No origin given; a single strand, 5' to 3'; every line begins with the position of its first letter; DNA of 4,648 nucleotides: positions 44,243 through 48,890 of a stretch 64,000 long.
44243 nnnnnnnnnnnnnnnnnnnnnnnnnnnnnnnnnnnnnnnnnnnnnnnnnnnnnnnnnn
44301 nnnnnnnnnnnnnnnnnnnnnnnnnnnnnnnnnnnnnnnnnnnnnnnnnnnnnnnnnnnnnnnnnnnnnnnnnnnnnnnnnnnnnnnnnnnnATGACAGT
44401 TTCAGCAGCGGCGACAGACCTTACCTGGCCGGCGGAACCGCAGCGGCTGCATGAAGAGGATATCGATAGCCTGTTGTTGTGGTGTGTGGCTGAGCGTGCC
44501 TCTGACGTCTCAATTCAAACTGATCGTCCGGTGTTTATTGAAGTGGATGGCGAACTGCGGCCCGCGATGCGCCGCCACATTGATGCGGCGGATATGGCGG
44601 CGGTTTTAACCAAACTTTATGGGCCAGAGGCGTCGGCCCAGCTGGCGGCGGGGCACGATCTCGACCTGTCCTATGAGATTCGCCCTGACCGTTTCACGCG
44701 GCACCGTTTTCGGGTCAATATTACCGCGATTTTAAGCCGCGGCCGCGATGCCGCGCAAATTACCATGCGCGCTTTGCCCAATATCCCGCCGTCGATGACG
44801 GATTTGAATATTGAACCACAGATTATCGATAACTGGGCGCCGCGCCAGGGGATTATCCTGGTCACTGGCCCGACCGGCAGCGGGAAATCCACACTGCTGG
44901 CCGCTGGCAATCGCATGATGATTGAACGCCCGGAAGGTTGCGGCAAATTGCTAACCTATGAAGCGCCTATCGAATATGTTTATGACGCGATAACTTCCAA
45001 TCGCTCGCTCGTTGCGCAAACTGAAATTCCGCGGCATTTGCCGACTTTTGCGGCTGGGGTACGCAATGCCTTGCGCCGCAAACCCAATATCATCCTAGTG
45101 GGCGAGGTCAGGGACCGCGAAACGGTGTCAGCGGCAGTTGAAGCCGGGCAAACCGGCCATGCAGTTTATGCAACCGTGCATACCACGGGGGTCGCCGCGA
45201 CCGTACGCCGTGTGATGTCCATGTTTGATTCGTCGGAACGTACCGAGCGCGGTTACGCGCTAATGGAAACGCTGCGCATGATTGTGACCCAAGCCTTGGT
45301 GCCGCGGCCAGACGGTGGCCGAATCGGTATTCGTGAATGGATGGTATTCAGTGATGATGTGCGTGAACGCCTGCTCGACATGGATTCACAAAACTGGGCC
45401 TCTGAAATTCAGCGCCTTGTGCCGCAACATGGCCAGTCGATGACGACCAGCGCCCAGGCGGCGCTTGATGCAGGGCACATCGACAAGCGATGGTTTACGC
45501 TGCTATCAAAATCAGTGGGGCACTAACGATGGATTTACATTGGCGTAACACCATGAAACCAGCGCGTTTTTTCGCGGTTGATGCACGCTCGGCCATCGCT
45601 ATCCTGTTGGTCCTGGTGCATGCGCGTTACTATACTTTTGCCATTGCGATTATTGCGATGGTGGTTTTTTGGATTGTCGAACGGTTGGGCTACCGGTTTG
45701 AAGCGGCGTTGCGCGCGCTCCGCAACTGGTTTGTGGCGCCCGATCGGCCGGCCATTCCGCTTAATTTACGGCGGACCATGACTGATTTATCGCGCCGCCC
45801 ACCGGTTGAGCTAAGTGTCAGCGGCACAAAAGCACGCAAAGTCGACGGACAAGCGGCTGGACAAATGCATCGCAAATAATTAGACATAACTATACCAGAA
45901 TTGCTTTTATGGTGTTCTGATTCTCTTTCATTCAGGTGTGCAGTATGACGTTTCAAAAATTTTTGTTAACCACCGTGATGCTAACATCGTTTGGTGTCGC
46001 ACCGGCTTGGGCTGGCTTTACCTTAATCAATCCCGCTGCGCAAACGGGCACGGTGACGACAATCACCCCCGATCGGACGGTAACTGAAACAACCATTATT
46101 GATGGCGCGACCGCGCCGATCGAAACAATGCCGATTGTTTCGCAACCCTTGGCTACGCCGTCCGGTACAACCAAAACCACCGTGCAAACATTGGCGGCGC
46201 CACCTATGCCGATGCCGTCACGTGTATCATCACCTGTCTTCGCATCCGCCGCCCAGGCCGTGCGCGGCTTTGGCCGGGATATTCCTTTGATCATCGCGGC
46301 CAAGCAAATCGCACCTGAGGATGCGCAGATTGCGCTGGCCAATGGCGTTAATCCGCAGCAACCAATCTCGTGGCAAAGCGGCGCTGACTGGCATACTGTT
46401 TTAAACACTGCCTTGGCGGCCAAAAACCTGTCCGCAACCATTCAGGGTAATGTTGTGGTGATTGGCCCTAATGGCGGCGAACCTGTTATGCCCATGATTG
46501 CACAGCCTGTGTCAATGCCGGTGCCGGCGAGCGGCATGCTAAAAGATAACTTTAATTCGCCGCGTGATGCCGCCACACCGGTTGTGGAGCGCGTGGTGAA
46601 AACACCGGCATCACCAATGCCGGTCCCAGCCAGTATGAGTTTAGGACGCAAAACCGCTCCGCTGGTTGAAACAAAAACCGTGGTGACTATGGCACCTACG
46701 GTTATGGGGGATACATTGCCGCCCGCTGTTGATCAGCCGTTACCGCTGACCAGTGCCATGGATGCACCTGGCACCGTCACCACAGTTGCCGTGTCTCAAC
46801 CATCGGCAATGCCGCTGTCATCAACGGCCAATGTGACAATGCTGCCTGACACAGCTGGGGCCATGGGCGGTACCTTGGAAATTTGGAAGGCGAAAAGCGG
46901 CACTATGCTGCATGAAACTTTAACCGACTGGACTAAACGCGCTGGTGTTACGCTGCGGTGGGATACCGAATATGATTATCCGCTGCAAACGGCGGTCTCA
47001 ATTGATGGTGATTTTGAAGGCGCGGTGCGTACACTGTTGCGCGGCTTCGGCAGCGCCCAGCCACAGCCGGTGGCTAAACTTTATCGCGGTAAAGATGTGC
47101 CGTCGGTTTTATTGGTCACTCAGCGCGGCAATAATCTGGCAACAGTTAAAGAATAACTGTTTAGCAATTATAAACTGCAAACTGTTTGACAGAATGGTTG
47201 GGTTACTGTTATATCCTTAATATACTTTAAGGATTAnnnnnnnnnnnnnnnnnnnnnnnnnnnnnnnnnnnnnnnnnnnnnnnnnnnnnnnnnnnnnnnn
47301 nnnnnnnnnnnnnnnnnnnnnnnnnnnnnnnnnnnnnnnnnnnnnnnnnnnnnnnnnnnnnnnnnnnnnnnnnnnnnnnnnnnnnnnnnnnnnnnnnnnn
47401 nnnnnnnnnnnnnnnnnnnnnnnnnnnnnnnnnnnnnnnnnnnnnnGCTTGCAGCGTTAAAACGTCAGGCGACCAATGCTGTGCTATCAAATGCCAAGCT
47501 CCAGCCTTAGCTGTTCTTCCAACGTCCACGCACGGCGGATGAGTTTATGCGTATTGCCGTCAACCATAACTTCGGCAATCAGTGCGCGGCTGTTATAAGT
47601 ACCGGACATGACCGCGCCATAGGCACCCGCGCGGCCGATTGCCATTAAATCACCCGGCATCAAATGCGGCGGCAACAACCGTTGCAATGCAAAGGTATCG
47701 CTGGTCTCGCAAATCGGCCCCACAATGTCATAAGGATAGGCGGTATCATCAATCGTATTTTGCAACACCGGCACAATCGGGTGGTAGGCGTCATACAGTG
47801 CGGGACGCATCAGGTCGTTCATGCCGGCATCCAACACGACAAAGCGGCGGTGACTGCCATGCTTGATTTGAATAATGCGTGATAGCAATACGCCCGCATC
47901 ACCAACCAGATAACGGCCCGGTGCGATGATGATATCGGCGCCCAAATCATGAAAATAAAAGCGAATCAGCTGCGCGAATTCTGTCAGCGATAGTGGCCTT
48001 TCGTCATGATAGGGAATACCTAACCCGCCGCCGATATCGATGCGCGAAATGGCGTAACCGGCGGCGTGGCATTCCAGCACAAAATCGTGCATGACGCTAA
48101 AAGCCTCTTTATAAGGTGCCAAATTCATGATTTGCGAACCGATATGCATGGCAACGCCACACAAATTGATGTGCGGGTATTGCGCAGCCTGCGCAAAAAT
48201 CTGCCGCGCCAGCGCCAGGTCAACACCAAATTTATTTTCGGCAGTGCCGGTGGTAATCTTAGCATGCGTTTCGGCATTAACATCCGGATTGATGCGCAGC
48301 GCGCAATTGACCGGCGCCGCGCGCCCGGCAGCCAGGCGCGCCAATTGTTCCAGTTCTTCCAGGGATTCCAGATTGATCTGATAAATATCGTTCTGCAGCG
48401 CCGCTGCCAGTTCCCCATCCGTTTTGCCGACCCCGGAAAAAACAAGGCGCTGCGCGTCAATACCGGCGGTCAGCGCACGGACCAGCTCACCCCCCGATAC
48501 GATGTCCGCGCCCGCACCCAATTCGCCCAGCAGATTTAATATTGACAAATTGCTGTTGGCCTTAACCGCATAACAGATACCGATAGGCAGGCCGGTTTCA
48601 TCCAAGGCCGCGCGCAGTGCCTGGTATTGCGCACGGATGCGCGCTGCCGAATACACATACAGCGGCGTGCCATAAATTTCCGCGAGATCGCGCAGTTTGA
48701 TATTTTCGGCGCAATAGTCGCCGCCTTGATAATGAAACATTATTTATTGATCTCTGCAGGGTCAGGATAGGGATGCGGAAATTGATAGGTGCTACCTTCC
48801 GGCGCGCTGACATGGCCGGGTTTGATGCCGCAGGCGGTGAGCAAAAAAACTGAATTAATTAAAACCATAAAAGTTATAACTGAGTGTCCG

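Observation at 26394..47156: Chimeric type IVb-pilus / Dot-Icm-subset machine encoded as one translationally coupled cluster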

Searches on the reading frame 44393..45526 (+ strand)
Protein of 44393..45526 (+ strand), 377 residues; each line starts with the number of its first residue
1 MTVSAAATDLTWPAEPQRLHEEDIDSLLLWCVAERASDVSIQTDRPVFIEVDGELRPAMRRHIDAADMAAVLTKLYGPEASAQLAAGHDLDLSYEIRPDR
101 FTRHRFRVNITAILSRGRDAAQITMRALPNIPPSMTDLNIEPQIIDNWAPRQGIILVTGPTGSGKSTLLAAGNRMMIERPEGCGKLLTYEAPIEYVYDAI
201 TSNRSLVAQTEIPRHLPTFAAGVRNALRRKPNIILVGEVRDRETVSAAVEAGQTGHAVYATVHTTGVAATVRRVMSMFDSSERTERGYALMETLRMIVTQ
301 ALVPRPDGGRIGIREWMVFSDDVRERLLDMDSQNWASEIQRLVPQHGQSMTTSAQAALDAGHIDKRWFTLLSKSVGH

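Call 4: search_protein_families(library=pfam, proteins=[window:44393-45526:+], max_evalue=0.01)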
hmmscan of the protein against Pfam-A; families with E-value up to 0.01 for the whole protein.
window:44393-45526:+ (377 aa): 7 families
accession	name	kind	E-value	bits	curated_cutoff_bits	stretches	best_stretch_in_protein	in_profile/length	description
PF00437.27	T2SSE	-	2.7e-37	128.7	24.9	1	21-304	9-279/370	Type II/IV secretion system protein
PF13555.12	AAA_29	-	1.9e-05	24.7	27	1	151-176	21-46/61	P-loop containing region of AAA domain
PF13476.12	AAA_23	-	0.00033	21.8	27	1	140-171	15-38/201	AAA domain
PF13191.12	AAA_16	-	0.00074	20.5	32.6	1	151-191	23-64/167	AAA ATPase domain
PF13481.12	AAA_25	-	0.00079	19.5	27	1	143-169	24-50/195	AAA domain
PF13401.12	AAA_22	-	0.0035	18.1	27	1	151-171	4-24/130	AAA domain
PF25199.1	nSTAND_NTPase5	-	0.005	17.1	34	0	149-170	38-59/145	Novel STAND NTPase 5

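Call 11: search_protein_families(library=ncbifam, proteins=[window:44393-45526:+], max_evalue=0.01)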
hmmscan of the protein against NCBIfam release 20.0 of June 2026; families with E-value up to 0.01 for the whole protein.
window:44393-45526:+ (377 aa): 20 families
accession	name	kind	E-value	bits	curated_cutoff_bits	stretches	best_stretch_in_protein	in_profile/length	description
TIGR02524.1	dot_icm_DotB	equivalog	2.3e-120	402.1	463.3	1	23-374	5-356/358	Dot/Icm type IV secretion system ATPase DotB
TIGR02525.1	plasmid_TraJ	equivalog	8.6e-72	242.1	368.3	1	19-367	7-362/372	plasmid transfer ATPase TraJ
TIGR01420.1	pilT_fam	subfamily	5.7e-65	219.8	319.1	1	24-363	2-329/343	PilT/PilU family type 4a pilus ATPase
TIGR02533.1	type_II_gspE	equivalog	9e-31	107.1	630.25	1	152-303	243-379/486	type II secretion system ATPase GspE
NF041000.1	ATPase_ComGA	equivalog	6.2e-27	94.3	300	1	143-304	118-266/267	competence type IV pilus ATPase ComGA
TIGR02538.1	type_IV_pilB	equivalog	1.5e-25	89.8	675.65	1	151-303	315-452/564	type IV-A pilus assembly ATPase PilB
NF007755.0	PRK10436.1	equivalog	4.4e-25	88.3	617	1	24-304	89-356/465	type II secretion system protein GspE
NF053534.1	T4PilAsmATPsTfpB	equivalog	6e-24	84.4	850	1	150-276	334-451/584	type IV pilus assembly ATPase TfpB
NF058587.1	archaellum_moto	equivalog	3.5e-13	49.2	550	1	155-276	278-395/527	archaellum flagellar ATPase motor FlaI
TIGR02782.1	TrbB_P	equivalog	1.7e-09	37.4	304.55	1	154-299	138-277/303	P-type conjugative transfer ATPase TrbB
TIGR02788.1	VirB11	equivalog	2.2e-09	36.8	249.95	1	154-284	146-272/308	P-type DNA transfer ATPase VirB11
NF010469.0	PRK13894.1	subfamily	3.5e-08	33.2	508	1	151-280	148-270/320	conjugal transfer ATPase TrbB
TIGR03819.1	heli_sec_ATPase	hypoth_equivalog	4.1e-07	29.5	373.15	1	143-273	169-296/340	TadA family conjugal transfer-associated ATPase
NF010425.0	PRK13851.1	equivalog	2.4e-06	26.7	461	1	154-283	164-289/344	type IV secretion system protein VirB11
NF053672.1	bindosome_BasE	exception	3.4e-06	26.1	1000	1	155-277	273-391/512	bindosome assembly system ATPase subunit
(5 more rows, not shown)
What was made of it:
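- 44393..45526 (+): DotB/TraJ-type T4BSS ATPase. TIGR02524 402 bits, against TraJ 242 and PilT 220 (call 11).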

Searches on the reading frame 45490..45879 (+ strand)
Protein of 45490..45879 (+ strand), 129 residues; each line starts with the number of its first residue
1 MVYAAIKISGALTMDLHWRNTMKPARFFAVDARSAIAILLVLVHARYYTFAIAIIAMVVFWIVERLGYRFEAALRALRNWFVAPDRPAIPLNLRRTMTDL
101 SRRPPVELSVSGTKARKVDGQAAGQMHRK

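Call 4: search_protein_families(library=pfam, proteins=[window:45490-45879:+], max_evalue=0.01)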
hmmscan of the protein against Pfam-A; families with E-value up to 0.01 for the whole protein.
window:45490-45879:+ (129 aa): 0 families

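Call 11: search_protein_families(library=ncbifam, proteins=[window:45490-45879:+], max_evalue=0.01)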
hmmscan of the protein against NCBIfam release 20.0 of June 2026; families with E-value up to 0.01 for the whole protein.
window:45490-45879:+ (129 aa): 1 family
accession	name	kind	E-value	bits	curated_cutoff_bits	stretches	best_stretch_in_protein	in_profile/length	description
NF038220.1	IcmT_TraK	equivalog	4.3e-24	84.5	40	1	18-96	1-79/81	IcmT/TraK family protein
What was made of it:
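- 45490..45879 (+): IcmT/TraK family small membrane protein. The start is probably at 45529. NF038220 84.5 bits, cutoff 40, match from residue 18 (call 11).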

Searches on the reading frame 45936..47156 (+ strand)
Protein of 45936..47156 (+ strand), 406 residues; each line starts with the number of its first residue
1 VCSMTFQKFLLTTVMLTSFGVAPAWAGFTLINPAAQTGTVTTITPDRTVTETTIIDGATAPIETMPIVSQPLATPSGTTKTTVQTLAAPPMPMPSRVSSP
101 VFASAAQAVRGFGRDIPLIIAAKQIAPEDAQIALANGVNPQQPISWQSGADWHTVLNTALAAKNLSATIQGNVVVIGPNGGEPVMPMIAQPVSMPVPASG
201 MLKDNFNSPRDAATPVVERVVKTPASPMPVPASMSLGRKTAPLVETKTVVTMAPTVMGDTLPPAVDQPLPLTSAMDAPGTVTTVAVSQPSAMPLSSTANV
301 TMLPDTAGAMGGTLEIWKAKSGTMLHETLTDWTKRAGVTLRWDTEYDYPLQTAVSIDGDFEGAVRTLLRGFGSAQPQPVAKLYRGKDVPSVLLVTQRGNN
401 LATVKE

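Call 4: search_protein_families(library=pfam, proteins=[window:45936-47156:+], max_evalue=0.01)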
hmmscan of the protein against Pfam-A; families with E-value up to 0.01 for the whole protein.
window:45936-47156:+ (406 aa): 2 families
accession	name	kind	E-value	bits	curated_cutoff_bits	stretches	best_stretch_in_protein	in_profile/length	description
PF10671.14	TcpQ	-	7.8e-15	55.2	27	1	316-395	2-78/80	Toxin co-regulated pilus biosynthesis protein Q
PF07660.19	STN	-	0.00017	21.8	28.4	1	136-178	8-51/52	Secretin and TonB N terminus short domain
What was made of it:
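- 45936..47156 (+): TcpQ/PilL-family protein with a weak STN-like segment; last gene of the conserved Dot block. PF10671 55 bits; STN 22 bits, below cutoff (call 4).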

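Call 11: search_protein_families(library=ncbifam, proteins=[window:45936-47156:+], max_evalue=0.01)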
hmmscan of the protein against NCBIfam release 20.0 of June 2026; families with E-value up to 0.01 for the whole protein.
window:45936-47156:+ (406 aa): 0 families

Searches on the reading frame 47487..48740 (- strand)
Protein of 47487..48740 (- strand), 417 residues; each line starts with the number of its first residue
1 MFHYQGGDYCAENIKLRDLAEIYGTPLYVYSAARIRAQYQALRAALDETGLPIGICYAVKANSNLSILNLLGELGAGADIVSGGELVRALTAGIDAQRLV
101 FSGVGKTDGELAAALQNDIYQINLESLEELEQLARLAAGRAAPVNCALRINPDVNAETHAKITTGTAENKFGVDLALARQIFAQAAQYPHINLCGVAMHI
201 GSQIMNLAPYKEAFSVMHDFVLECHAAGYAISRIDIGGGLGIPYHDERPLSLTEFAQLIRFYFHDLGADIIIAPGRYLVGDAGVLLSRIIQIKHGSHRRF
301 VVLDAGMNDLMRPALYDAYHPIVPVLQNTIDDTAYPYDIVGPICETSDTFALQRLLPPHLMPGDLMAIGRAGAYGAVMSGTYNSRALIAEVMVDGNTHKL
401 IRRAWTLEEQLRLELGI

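Call 8: search_protein_families(library=pfam, proteins=[window:47487-48740:-], max_evalue=0.001)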
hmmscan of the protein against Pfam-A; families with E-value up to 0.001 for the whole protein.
window:47487-48740:- (417 aa): 3 families
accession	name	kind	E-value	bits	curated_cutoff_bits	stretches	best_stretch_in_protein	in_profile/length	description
PF02784.22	Orn_Arg_deC_N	-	1.2e-59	202.1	23.4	1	33-279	2-246/247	Pyridoxal-dependent decarboxylase, pyridoxal binding domain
PF00278.28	Orn_DAP_Arg_deC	-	1e-27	96.7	23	1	28-372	2-95/95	Pyridoxal-dependent decarboxylase, C-terminal sheet domain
PF01168.26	Ala_racemase_N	-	3.2e-08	34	24.1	1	33-227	4-184/220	Alanine racemase, N-terminal domain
